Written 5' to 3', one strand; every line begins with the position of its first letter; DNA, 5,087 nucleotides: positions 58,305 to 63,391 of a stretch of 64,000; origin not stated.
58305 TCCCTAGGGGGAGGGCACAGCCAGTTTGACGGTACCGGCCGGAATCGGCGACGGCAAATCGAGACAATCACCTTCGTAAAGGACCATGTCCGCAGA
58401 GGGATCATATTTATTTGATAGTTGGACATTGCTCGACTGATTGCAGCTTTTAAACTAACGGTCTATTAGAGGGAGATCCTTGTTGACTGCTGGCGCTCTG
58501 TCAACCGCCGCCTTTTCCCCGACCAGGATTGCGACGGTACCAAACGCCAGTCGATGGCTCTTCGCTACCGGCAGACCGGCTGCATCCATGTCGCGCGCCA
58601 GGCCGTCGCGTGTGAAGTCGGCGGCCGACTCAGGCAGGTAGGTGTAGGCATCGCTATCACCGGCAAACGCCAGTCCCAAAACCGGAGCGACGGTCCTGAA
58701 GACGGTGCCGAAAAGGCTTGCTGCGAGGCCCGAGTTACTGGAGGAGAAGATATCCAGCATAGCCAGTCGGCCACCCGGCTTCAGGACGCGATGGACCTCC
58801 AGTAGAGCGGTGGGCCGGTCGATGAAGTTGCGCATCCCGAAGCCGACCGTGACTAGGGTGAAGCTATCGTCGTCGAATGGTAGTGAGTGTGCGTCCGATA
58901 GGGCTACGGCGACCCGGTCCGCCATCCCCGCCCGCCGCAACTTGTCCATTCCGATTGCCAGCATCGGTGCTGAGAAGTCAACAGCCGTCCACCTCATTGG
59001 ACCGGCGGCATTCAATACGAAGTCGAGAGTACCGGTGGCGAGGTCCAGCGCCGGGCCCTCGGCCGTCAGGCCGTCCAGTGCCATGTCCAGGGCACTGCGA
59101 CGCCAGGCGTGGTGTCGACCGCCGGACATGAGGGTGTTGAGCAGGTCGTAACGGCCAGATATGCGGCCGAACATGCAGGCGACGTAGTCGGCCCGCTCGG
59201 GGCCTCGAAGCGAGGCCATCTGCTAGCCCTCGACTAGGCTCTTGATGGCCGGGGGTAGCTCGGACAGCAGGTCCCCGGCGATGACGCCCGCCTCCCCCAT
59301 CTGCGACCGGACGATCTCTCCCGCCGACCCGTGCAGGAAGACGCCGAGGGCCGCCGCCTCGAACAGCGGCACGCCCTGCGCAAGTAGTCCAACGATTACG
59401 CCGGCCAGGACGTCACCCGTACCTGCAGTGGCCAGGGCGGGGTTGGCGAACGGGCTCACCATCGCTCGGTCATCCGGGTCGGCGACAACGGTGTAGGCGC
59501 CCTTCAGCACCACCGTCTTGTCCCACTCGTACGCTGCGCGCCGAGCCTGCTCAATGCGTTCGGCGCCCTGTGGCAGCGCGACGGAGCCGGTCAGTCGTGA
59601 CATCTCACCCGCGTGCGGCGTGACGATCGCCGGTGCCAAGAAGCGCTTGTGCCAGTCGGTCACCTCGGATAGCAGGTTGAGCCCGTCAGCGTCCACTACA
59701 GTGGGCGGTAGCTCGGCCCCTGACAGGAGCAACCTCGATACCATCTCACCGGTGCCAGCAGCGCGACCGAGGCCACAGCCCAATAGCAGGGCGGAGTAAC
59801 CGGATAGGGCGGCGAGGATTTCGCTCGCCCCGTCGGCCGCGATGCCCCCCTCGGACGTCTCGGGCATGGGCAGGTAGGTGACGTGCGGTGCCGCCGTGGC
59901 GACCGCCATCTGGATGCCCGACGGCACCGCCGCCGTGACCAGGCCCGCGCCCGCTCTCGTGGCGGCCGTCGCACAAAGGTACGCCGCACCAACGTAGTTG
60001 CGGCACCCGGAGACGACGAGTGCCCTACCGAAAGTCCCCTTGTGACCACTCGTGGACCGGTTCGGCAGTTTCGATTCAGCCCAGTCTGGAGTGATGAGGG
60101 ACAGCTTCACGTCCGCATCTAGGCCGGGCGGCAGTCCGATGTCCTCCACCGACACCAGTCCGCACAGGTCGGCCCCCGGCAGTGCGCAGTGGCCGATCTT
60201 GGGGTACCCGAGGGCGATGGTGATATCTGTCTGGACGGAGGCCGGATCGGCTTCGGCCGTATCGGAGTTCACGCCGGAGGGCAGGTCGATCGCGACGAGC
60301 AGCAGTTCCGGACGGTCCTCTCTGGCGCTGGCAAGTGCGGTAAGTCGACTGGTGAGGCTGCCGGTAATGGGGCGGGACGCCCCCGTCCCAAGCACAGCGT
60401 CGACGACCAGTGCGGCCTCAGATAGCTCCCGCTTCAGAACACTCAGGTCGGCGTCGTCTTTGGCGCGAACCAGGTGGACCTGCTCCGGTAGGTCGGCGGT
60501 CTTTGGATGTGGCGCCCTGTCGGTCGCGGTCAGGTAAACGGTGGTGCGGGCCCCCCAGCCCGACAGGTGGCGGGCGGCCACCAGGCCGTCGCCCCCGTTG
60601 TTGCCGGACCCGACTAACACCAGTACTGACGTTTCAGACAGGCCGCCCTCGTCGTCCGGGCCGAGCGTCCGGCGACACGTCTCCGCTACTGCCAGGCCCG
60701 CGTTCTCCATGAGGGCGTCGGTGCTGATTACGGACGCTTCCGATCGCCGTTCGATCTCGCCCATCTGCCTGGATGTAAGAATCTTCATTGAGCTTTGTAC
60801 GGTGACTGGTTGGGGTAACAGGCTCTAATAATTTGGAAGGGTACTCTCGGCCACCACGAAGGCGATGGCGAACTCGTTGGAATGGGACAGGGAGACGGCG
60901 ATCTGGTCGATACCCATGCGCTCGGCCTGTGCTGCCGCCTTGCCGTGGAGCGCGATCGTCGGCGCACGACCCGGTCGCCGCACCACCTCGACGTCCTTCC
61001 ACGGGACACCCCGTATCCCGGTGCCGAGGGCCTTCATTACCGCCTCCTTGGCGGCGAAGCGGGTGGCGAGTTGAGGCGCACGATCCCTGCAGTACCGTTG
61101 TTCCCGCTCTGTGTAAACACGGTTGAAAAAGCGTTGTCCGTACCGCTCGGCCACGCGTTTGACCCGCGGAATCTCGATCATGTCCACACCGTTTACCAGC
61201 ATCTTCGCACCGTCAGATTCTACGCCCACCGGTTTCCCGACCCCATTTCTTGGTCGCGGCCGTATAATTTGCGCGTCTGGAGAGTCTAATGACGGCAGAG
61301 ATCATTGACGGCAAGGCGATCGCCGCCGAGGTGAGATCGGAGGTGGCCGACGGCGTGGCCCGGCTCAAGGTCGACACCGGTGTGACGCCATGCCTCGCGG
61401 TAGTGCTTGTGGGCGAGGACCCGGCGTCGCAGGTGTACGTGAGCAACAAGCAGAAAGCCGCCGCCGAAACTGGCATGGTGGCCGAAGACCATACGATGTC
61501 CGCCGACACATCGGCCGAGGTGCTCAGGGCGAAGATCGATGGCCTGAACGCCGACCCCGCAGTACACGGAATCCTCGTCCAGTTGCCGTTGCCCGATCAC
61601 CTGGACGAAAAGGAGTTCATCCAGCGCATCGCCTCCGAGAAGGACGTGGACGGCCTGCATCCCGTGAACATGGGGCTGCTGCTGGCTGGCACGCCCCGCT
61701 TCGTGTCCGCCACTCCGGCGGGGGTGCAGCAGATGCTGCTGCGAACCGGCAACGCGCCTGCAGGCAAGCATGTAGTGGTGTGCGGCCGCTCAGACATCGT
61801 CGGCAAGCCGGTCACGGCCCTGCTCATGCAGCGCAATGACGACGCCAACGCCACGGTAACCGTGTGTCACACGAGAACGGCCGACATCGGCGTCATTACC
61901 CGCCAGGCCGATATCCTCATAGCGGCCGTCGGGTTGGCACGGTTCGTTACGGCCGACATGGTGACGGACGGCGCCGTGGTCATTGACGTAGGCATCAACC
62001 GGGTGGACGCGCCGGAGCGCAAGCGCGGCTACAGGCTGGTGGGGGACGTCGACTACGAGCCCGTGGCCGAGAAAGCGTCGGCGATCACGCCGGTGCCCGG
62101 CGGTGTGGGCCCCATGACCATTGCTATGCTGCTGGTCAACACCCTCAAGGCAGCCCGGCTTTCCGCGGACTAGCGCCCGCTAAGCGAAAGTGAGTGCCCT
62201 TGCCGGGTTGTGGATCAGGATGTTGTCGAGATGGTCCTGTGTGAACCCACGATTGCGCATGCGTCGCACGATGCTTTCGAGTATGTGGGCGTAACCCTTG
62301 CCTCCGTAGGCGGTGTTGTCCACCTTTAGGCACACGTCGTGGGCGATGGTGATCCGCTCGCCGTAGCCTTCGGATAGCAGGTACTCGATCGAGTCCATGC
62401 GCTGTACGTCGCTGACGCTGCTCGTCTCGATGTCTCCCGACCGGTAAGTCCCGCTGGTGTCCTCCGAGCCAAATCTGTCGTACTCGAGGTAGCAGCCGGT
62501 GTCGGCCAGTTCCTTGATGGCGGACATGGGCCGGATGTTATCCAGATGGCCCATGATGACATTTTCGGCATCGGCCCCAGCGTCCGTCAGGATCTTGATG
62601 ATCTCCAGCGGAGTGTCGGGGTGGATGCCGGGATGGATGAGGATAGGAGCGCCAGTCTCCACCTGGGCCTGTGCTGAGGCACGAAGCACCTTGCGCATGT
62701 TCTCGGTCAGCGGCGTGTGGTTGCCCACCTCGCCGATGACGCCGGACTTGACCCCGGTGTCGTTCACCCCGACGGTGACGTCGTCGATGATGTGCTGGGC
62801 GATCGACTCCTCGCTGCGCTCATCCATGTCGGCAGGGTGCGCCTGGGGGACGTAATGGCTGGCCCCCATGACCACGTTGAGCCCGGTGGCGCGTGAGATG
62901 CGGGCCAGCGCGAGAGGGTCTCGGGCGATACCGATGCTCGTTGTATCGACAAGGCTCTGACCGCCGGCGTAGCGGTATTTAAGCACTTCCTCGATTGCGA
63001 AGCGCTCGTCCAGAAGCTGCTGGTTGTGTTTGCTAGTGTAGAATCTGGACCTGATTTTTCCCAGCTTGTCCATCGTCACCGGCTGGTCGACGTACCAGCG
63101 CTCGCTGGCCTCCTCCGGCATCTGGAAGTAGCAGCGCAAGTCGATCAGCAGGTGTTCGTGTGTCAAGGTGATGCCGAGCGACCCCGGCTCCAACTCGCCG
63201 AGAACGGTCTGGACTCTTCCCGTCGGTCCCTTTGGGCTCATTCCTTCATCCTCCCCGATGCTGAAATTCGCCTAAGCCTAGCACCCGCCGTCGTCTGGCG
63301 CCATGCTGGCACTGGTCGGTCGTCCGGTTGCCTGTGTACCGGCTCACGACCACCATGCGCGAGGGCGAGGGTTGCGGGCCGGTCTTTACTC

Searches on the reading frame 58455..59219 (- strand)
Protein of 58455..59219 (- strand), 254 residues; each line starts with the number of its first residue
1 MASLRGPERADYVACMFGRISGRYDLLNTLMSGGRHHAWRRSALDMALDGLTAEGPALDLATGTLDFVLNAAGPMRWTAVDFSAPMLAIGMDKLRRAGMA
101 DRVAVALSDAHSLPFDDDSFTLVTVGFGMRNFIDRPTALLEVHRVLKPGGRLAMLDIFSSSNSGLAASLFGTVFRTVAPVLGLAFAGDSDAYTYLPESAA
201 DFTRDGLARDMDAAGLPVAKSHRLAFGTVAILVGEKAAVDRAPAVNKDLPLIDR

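Call 51: search_protein_families(library=pfam, proteins=[window:58455-59219:-], max_evalue=0.0001)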
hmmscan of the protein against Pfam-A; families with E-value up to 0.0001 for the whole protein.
window:58455-59219:- (254 aa): 5 families
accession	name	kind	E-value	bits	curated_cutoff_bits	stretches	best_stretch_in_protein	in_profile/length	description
PF01209.24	Ubie_methyltran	-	2.7e-44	151.7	20.1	1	11-236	7-233/233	ubiE/COQ5 methyltransferase family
PF08241.18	Methyltransf_11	-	2.8e-15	57.2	21.2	1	58-153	1-94/95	Methyltransferase domain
PF13649.12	Methyltransf_25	-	1.2e-14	55.1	27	1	58-150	2-97/97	Methyltransferase domain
PF13847.12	Methyltransf_31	-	1.5e-08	34.9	27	1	56-157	6-112/145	Methyltransferase domain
PF08242.18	Methyltransf_12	-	1.5e-06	29.3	30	1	63-152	8-98/98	Methyltransferase domain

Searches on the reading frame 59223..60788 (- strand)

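Call 51: search_protein_families(library=pfam, proteins=[window:59223-60788:-], max_evalue=0.0001)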
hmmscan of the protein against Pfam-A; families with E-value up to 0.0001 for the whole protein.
window:59223-60788:- (521 aa): 3 families
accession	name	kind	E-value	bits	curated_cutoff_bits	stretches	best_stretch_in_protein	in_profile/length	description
PF01256.23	Carb_kinase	-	1.3e-50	172.6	27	1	257-512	2-241/242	NAD(P)H-hydrate dehydratase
PF03853.21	YjeF_N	-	6.6e-34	117.8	24.9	1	24-199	2-169/169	YjeF-related protein N-terminus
PF08543.17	Phos_pyr_kin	-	5.2e-05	23.2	27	0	380-480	112-222/246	Phosphomethylpyrimidine kinase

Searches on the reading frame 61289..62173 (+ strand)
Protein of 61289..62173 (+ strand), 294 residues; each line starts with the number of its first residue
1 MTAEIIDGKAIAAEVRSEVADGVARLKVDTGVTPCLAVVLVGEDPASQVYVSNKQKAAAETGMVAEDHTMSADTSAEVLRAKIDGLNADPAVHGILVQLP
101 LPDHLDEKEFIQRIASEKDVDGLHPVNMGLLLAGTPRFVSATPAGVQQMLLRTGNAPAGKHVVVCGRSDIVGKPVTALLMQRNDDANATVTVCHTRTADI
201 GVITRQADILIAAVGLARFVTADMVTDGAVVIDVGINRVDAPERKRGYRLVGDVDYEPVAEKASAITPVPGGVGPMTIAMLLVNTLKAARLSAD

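Call 51: search_protein_families(library=pfam, proteins=[window:61289-62173:+], max_evalue=0.0001)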
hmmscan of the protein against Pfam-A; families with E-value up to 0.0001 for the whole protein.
window:61289-62173:+ (294 aa): 2 families
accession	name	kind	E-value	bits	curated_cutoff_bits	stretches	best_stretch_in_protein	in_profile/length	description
PF02882.25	THF_DHG_CYH_C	-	1.2e-62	210.5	27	1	124-290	1-157/160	Tetrahydrofolate dehydrogenase/cyclohydrolase, NAD(P)-binding domain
PF00763.28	THF_DHG_CYH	-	5.8e-41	139.8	32.8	1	6-121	1-115/115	Tetrahydrofolate dehydrogenase/cyclohydrolase, catalytic domain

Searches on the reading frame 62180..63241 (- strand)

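Call 51: search_protein_families(library=pfam, proteins=[window:62180-63241:-], max_evalue=0.0001)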
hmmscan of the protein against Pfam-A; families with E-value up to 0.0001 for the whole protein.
window:62180-63241:- (353 aa): 1 family
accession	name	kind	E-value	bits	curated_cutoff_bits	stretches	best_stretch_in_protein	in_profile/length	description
PF02126.24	PTE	-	1.1e-76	258.6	22.4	1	18-350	2-297/298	Phosphotriesterase family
